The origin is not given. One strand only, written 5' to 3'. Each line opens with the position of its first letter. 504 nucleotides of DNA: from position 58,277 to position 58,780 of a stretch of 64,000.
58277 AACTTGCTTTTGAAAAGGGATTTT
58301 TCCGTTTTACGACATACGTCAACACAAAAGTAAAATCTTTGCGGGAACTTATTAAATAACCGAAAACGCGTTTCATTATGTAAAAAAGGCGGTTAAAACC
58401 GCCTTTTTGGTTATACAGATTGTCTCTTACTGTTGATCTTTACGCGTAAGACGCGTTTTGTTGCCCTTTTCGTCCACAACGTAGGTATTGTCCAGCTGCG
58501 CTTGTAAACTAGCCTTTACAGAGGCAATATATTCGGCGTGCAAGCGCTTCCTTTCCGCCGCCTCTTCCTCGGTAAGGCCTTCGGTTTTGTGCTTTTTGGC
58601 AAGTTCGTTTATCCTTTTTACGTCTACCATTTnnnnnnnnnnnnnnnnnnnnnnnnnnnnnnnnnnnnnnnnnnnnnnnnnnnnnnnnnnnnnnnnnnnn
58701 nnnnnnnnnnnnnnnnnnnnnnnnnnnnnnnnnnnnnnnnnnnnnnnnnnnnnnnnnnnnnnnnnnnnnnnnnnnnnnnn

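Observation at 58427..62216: Operon of GPH/MFS transporter, LPLAT-like acyltransferase, stand-alone MprF-type flippase-like protein and DUF896: a candidate lysolipid salvage/remodelling module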

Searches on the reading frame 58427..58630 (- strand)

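Call 3: search_protein_families(library=pfam, proteins=[window:58427-58630:-], max_evalue=0.01)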
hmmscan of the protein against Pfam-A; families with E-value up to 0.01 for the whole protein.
window:58427-58630:- (67 aa): 1 family
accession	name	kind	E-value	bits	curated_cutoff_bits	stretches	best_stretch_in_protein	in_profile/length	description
PF05979.17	DUF896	-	1.3e-22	79.8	24.2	1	4-58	3-57/64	Bacterial protein of unknown function (DUF896)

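Call 4: search_protein_families(library=ncbifam, proteins=[window:58427-58630:-], max_evalue=0.01)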
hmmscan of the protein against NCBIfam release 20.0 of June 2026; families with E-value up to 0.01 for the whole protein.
window:58427-58630:- (67 aa): 3 families
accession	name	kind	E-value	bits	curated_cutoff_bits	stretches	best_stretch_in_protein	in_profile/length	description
NF002711.0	PRK02539.1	equivalog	7.5e-15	54.7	112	1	4-58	6-60/85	DUF896 family protein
NF002422.0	PRK01546.1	equivalog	3.7e-11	42.9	143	1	4-58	7-61/79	hypothetical protein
NF002452.0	PRK01631.1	equivalog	1.6e-10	40.8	144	1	6-58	7-59/76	hypothetical protein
